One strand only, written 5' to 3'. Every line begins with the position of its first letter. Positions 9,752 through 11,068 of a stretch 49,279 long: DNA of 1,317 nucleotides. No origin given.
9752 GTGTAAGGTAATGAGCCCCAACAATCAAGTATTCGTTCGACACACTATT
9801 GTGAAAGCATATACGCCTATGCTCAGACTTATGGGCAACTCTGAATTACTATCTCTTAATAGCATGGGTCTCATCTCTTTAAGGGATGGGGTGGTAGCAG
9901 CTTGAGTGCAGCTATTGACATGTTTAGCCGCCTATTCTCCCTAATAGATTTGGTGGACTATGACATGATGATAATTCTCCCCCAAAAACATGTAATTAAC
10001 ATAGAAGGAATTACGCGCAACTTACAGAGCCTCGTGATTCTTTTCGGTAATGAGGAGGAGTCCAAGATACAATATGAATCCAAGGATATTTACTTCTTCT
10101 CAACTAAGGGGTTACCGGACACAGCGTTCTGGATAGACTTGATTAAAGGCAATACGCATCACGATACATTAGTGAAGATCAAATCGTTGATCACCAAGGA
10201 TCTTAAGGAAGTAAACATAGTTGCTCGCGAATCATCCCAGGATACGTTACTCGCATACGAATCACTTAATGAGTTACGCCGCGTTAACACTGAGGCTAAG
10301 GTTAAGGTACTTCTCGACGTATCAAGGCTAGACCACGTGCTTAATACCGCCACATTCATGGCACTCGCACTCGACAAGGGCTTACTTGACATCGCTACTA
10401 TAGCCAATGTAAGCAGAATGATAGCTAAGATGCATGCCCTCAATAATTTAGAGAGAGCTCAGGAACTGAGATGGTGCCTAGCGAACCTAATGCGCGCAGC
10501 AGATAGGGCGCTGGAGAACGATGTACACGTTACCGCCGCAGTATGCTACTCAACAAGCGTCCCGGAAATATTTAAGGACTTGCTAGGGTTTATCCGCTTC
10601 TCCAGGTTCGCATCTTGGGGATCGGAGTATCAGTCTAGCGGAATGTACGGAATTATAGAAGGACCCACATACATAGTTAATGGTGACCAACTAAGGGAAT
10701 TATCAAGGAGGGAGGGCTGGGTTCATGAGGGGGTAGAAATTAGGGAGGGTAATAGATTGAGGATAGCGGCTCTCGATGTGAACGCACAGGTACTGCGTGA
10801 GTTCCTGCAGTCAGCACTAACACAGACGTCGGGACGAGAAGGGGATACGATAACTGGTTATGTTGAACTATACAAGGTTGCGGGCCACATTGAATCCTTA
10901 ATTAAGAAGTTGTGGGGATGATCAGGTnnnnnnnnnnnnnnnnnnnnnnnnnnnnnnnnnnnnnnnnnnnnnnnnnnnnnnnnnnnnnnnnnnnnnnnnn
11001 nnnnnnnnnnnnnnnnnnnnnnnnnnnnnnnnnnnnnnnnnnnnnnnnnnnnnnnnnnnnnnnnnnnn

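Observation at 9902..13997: Tightly coupled three-gene operon of unrecognisable proteins (top candidate for an undescribed system)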

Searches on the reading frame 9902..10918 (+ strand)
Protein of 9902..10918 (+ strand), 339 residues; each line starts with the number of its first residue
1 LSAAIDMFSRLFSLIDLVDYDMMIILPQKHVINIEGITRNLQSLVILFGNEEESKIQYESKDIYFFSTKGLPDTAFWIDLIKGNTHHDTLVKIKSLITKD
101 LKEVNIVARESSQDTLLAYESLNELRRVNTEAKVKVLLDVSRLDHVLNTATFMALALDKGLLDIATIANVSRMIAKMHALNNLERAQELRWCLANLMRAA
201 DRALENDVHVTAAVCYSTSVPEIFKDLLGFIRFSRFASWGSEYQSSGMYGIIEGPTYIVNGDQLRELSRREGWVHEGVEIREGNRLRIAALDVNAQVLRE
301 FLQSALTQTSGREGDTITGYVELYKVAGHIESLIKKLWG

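Call 6: search_protein_families(library=pfam, proteins=[window:9902-10918:+], max_evalue=1)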
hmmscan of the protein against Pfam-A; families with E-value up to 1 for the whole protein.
window:9902-10918:+ (339 aa): 1 family
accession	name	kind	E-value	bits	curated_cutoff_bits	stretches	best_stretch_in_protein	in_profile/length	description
PF16992.11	RNA_pol_RpbG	-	0.15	12.6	27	1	91-142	6-56/119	DNA-directed RNA polymerase, subunit G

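Call 7: search_protein_families(library=ncbifam, proteins=[window:9902-10918:+], max_evalue=1)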
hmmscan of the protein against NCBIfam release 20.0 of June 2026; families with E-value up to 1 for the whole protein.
window:9902-10918:+ (339 aa): 0 families

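Call 8: search_protein_families(library=padloc, proteins=[window:9902-10918:+], max_evalue=1)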
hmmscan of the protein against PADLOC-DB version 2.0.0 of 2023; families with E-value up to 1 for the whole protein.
window:9902-10918:+ (339 aa): 1 family
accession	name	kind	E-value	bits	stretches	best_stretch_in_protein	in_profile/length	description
PDLC03398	REase_II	-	0.00066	17.4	1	81-198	62-177/221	Type II nicking endonuclease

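Call 10: find_homologous_proteins(query=window:9902-10918:+)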
Query window:9902-10918:+ (339 aa): 12 proteins with E <= 0.001 among 2479 candidates.
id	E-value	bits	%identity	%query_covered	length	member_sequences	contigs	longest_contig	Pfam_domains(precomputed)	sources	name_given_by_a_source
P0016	2.6e-218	742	100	100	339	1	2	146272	-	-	-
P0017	8.4e-194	661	88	100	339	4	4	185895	-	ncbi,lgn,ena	-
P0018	2.3e-192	656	87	100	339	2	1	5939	-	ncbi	-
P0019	1.3e-189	647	86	100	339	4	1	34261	-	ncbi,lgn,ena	-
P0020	3.5e-179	613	82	100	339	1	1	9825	-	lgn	-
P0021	2.5e-171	587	76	100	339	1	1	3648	-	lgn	-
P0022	3.8e-171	587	78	100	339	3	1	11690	-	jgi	-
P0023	2.7e-168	577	75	100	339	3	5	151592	-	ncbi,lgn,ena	-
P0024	4.5e-166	570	73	100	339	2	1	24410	-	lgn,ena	-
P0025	1.3e-165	568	77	100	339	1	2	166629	-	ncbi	-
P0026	1.9e-158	545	72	99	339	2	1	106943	-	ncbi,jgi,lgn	-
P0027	1.0e-139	483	66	100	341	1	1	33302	-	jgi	-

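Call 19: search_solved_structures(query=A2, max_evalue=10)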
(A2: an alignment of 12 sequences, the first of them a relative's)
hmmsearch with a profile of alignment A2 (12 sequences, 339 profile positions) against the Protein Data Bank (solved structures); distinct sequences matched with E-value up to 10: 1.
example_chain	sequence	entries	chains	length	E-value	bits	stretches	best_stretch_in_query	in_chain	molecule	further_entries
1kea_A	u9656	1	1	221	0.65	12.4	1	80-194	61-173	Possible G-T mismatches repair enzyme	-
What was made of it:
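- On PD-(D/E)xK nuclease or HhH-GPD glycosylase (ORF1): Weak hits only: PADLOC REase_II E 6.6e-4 and PDB 1kea E 0.65, both over residues 80-198 (calls 8, 19).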

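Call 27: predict_structure(alignment_id=A2)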
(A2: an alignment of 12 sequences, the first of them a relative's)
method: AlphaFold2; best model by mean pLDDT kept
length: 339 residues; sequences in the alignment: 12
mean_pLDDT: 36.6   pTM: 0.27
mean pLDDT of the five models: 36.6, 36.5, 36.3, 34.2, 33.0
residues with pLDDT >= 90: 0; 70-90: 0; 50-70: 25; < 50: 314
segments of 3 or more residues with pLDDT < 50: 1-27, 29-44, 53-55, 59-61, 70-189, 199-302, 304-339
pLDDT, mean of each block of 10 residues (from residue 1): 34 37 44 45 51 49 52 44 41 38 23 27 31 30 34 37 36 39 46 49 40 29 29 25 21 30 42 31 24 40 46 30 36 32
secondary structure, 60 per line:
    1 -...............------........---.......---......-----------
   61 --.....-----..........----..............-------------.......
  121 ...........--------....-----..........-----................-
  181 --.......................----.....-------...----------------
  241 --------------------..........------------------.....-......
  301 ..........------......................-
elements in order: H2-16 E23-27 H34-40 E44-49 E63-67 H73-82 H87-100 H114-131 H140-143 H149-158 H164-179 H183-205 E210-214 H261-270 E289-293 H295-310 H317-338
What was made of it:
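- ORF1's model failed (pLDDT 36.6, call 27) and ORF3 was never modelled, so either could hide a known fold.
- Tried and rejected: AlphaFold2 of ORF1 with the shallow alignment failed (pLDDT 36.6) and was not used (call 27).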

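Call 44: search_protein_families(library=pfam, alignment_id=A5, max_evalue=0.1)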
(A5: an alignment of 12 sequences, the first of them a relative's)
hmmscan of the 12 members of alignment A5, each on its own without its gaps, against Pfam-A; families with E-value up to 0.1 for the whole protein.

A. member 1, P0016 (339 aa): 0 families

B. families by the number of members that match (of 12 scanned): 3 families
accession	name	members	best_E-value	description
PF20766.2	DUF447_C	1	0.01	Protein of unknown function (DUF447)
PF16992.11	RNA_pol_RpbG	1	0.046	DNA-directed RNA polymerase, subunit G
PF10473.14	CENP-F_leu_zip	1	0.074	Leucine-rich repeats of kinetochore protein Cenp-F/LEK1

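Call 47: search_solved_structures(query=A5, max_evalue=10)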
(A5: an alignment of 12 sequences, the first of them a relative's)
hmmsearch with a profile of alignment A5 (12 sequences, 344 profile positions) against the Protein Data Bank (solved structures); distinct sequences matched with E-value up to 10: 1.
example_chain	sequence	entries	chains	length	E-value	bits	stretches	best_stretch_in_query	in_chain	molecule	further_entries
4ky3_A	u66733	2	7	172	0.4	12.9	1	182-310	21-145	designed protein OR327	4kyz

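Call 52: search_protein_families(library=phrogs, proteins=[window:9902-10918:+], max_evalue=0.01)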
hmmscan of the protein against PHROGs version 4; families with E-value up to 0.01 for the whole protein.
window:9902-10918:+ (339 aa): 0 families
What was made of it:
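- On Known anti-phage defence systems (PADLOC) and phage protein families (PHROGs): Calls 8 and 52: nothing better than E 6e-4, and only on coiled-coil-like sequence.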

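Call 80: search_solved_structures(query=A9, max_evalue=10)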
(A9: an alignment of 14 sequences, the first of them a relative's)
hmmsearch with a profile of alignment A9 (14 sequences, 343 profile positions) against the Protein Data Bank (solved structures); distinct sequences matched with E-value up to 10: 1.
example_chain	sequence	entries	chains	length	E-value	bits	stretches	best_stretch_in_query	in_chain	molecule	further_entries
4wai_A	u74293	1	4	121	0.38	13.1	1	235-337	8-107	ComF operon protein 2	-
